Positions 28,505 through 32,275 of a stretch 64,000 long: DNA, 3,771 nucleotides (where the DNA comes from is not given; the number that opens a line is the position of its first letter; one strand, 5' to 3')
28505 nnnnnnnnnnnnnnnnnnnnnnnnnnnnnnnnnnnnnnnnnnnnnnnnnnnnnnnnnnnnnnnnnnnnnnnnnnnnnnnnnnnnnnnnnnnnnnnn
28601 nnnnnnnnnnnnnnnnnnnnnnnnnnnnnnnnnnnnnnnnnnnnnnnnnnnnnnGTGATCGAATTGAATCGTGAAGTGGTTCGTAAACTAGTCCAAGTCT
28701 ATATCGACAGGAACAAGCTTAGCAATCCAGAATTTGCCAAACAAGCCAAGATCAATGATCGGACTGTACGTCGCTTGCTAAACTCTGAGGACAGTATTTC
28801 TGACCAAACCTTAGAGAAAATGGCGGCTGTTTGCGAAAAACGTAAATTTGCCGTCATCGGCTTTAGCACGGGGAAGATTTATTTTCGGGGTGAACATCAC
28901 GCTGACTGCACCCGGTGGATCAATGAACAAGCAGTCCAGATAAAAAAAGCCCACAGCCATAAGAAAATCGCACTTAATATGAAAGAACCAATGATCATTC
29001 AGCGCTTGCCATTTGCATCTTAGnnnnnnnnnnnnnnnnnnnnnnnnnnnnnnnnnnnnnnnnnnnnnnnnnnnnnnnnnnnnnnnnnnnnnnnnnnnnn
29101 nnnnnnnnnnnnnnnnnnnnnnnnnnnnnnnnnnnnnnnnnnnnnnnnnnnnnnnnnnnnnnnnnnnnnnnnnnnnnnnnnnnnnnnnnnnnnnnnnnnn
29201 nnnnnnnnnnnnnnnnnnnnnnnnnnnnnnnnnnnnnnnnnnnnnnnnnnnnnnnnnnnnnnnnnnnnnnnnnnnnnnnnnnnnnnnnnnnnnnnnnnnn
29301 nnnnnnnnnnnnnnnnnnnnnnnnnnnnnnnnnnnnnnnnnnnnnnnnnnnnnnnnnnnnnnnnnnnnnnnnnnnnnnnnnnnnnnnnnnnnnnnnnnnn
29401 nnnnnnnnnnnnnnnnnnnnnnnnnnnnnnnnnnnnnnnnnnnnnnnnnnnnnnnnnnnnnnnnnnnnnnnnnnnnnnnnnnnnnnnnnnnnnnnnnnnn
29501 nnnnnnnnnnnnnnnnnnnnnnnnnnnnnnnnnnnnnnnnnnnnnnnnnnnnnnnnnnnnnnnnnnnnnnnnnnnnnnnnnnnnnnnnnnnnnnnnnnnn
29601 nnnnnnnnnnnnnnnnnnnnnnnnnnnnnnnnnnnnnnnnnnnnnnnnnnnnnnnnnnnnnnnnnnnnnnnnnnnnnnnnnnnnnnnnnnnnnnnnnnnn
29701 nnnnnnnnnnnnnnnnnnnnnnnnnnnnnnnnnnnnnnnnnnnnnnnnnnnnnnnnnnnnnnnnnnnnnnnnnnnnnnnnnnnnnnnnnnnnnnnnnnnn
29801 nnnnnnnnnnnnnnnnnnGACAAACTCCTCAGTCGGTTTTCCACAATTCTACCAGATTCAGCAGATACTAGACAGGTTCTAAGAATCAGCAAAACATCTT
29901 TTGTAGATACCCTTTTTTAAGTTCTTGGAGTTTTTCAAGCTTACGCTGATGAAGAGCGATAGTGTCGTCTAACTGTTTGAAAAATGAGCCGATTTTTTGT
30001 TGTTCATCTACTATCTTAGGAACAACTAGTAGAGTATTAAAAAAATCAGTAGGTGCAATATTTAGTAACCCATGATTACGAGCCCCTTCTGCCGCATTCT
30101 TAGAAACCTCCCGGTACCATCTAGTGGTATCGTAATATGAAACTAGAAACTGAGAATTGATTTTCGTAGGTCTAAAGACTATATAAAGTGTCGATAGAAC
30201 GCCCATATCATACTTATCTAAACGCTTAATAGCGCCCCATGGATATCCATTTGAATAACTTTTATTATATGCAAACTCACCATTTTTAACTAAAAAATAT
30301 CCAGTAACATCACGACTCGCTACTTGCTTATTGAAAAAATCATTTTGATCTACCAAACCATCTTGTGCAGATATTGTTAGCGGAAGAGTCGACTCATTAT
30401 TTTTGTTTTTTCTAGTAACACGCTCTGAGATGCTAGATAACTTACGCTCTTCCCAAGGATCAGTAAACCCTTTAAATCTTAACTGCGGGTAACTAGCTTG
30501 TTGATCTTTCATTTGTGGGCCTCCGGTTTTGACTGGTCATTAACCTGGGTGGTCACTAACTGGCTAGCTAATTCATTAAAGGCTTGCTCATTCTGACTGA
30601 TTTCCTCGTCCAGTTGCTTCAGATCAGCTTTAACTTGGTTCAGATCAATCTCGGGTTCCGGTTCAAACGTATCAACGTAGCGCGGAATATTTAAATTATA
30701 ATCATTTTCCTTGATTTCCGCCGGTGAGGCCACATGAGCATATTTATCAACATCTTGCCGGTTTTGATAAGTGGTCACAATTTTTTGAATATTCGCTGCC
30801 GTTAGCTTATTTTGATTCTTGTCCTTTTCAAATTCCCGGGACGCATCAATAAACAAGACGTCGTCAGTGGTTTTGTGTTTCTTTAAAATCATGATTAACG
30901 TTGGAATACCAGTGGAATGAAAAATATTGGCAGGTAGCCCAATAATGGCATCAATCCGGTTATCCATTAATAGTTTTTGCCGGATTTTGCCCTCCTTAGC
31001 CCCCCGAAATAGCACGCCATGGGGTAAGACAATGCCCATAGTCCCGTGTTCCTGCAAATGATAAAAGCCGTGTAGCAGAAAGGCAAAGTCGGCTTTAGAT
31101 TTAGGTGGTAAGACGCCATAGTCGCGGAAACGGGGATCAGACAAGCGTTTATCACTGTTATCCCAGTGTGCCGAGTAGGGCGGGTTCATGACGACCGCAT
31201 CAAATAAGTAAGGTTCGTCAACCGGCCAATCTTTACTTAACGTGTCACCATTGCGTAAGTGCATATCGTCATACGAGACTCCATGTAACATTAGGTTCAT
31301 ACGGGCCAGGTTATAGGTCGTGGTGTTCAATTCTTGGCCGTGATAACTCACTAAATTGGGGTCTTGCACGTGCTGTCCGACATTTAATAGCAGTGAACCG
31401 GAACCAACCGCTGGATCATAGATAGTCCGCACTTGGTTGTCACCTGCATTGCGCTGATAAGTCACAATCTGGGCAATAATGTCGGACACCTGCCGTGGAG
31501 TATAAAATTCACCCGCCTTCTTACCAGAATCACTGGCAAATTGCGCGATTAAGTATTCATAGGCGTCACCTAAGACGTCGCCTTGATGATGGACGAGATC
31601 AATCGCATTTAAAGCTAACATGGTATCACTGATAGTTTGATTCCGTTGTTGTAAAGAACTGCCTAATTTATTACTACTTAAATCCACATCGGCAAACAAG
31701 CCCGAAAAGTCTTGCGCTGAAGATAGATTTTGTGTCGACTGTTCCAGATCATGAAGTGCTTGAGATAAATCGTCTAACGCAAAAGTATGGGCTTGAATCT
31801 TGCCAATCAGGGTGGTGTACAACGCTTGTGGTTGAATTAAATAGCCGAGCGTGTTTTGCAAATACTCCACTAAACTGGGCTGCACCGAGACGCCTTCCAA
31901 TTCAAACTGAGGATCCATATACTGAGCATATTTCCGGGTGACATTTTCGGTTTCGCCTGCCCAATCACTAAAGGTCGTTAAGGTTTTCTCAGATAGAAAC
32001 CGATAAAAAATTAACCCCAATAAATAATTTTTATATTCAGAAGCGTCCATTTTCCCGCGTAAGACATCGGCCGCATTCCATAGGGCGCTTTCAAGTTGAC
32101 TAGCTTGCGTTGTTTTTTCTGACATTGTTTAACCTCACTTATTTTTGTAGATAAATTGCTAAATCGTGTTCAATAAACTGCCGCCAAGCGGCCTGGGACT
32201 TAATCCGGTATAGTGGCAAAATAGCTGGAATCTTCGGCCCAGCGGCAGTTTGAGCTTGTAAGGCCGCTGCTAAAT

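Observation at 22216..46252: Concentration of dairy-niche adaptive cargo on one mobile backbone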

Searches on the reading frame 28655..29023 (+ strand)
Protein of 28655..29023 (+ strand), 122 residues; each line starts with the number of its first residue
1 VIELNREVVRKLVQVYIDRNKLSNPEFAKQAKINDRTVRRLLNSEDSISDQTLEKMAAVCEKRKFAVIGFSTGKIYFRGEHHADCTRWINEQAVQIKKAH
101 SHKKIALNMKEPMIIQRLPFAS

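Call 17: search_protein_families(library=ncbifam, proteins=[window:28655-29023:+])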
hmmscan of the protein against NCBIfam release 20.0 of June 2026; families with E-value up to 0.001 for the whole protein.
window:28655-29023:+ (122 aa): 0 families

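Call 19: search_protein_families(library=pfam, proteins=[window:28655-29023:+], max_evalue=0.01)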
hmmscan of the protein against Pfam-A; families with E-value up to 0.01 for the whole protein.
window:28655-29023:+ (122 aa): 2 families
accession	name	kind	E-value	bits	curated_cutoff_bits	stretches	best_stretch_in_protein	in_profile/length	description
PF01381.28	HTH_3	-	0.00065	20.1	23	1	20-61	8-49/55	Helix-turn-helix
PF00356.27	LacI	-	0.001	19.2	27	1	28-63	6-41/46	Bacterial regulatory proteins, lacI family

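Call 62: search_protein_families(library=padloc, proteins=[window:28655-29023:+], max_evalue=0.001)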
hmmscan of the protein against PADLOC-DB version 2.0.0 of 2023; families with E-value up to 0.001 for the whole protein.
window:28655-29023:+ (122 aa): 0 families

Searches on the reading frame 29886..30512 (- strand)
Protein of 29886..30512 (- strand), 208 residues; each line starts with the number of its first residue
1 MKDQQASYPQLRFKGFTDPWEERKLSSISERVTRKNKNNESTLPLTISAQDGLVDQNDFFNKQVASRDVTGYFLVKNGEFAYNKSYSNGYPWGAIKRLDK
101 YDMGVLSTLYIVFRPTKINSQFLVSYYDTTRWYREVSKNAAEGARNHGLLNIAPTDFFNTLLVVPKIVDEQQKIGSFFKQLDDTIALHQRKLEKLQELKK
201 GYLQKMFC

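Call 17: search_protein_families(library=ncbifam, proteins=[window:29886-30512:-])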
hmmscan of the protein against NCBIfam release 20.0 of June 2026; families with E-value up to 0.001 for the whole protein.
window:29886-30512:- (208 aa): 0 families

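Call 19: search_protein_families(library=pfam, proteins=[window:29886-30512:-], max_evalue=0.01)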
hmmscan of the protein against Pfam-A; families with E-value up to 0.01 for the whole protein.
window:29886-30512:- (208 aa): 1 family
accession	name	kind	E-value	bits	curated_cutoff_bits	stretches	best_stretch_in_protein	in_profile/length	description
PF01420.25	Methylase_S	-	7.3e-06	26.7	22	1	105-196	81-167/168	Type I restriction modification DNA specificity domain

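Call 62: search_protein_families(library=padloc, proteins=[window:29886-30512:-], max_evalue=0.001)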
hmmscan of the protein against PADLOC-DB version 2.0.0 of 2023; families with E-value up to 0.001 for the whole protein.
window:29886-30512:- (208 aa): 45 families (the best 25 are shown)
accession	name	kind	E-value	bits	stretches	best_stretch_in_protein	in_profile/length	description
PDLC03124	Specificity_I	-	3.1e-68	229.6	1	3-207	2-210/413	Type I specificity subunit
PDLC03087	Specificity_I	-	4.9e-67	224.7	1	13-208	217-411/418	Type I specificity subunit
PDLC03078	Specificity_I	-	6.7e-50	168.8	1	7-207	5-209/419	Type I specificity subunit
PDLC03165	Specificity_I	-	6.6e-44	149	1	4-207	5-210/411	Type I specificity subunit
PDLC03178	Specificity_I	-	1.2e-43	148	1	1-207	1-198/411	Type I specificity subunit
PDLC03190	Specificity_I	-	1.1e-39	134.7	1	24-207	198-381/389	Type I specificity subunit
PDLC03185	Specificity_I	-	5.7e-34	116.1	1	4-207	204-407/408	Type I specificity subunit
PDLC03064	Specificity_I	-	1.2e-33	115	1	7-207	6-206/409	Type I specificity subunit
PDLC03146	Specificity_I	-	5.9e-32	109.3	1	2-207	4-204/420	Type I specificity subunit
PDLC03113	Specificity_I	-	2.4e-18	64.2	1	10-207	213-415/422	Type I specificity subunit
PDLC03085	Specificity_I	-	2.5e-17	61.3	1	7-207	204-411/412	Type I specificity subunit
PDLC03129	Specificity_I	-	5.3e-17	59.7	1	31-207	16-188/431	Type I specificity subunit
PDLC03101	Specificity_I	-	8.1e-15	53.3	1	16-207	209-400/411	Type I specificity subunit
PDLC03118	Specificity_I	-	1.1e-13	49.2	1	16-206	210-401/416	Type I specificity subunit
PDLC03090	Specificity_I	-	3.3e-13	47.6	1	18-207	20-212/434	Type I specificity subunit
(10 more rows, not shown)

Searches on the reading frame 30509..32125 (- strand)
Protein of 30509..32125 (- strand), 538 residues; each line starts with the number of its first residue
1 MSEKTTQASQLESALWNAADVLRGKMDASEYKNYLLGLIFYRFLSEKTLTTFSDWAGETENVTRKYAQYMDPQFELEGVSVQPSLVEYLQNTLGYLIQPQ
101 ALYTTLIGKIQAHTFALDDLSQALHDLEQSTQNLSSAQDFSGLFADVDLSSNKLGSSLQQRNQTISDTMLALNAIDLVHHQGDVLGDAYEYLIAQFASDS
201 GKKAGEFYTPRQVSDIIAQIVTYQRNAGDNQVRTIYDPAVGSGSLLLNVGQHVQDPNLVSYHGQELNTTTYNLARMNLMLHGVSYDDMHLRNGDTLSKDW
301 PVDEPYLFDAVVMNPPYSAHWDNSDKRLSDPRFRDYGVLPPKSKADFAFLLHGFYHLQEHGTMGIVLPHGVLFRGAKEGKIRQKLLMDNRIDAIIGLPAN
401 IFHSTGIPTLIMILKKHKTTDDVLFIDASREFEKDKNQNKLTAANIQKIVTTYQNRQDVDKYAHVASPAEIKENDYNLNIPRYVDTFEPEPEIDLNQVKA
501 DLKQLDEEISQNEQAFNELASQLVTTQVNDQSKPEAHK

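Call 17: search_protein_families(library=ncbifam, proteins=[window:30509-32125:-])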
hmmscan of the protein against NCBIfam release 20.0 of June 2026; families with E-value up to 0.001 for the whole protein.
window:30509-32125:- (538 aa): 5 families
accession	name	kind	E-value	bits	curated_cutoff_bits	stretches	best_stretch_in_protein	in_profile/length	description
TIGR00497.1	hsdM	equivalog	7.1e-123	411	242.75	1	9-507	3-509/515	type I restriction-modification system subunit M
NF047738.1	antiphage_MADS2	equivalog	2e-13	49.5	720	2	347-421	495-570/654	methylation-associated defense system DNA methyltransferase MAD2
TIGR02987.1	met_A_Alw26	exception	1.7e-11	43.6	353.5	1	202-318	1-123/523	Alw26I/Eco31I/Esp3I family type II restriction adenine-specific DNA-methyltransferase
NF033452.1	BREX_1_MTaseX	exception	4.3e-09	34.8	500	1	308-456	508-657/1210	BREX-1 system adenine-specific DNA-methyltransferase PglX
TIGR03534.1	RF_mod_PrmC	equivalog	7.5e-07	28.8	199.1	1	212-320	71-169/253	peptide chain release factor N(5)-glutamine methyltransferase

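Call 62: search_protein_families(library=padloc, proteins=[window:30509-32125:-], max_evalue=0.001)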
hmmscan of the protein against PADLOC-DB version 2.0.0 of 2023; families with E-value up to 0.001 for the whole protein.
window:30509-32125:- (538 aa): 45 families (the best 25 are shown)
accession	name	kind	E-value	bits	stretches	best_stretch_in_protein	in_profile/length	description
PDLC03022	MTase_I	-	2.7e-191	636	1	8-496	3-486/857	Type I methyltransferase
PDLC03027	MTase_I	-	3e-114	381.2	2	126-525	76-480/810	Type I methyltransferase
PDLC03031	MTase_I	-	4.4e-100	334.2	1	9-502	6-499/834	Type I methyltransferase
PDLC03020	MTase_I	-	2.7e-91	304.7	1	9-403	4-392/410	Type I methyltransferase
PDLC03032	MTase_I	-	1e-84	283.3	2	127-503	77-455/1001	Type I methyltransferase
PDLC03038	MTase_I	-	2.5e-64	215.6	2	118-521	88-488/896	Type I methyltransferase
PDLC03039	MTase_I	-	9.7e-61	203.8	2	173-486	137-451/708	Type I methyltransferase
PDLC03021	MTase_I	-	4.2e-57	192.1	1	114-518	84-487/491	Type I methyltransferase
PDLC04134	mad2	-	6.7e-57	191.4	1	7-455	137-486/492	mads_2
PDLC03029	MTase_I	-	1.2e-51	174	1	5-483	3-477/661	Type I methyltransferase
PDLC03019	MTase_I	-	1.6e-49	167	2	176-523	141-495/932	Type I methyltransferase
PDLC03033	MTase_I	-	3.9e-48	162.7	1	96-522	91-530/541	Type I methyltransferase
PDLC03028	MTase_I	-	2.1e-46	156.5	1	9-511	727-1217/1236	Type I methyltransferase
PDLC03035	MTase_I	-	8.3e-46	154.8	1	3-451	2-429/653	Type I methyltransferase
PDLC03026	MTase_I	-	1.2e-44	151.3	1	163-528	101-482/487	Type I methyltransferase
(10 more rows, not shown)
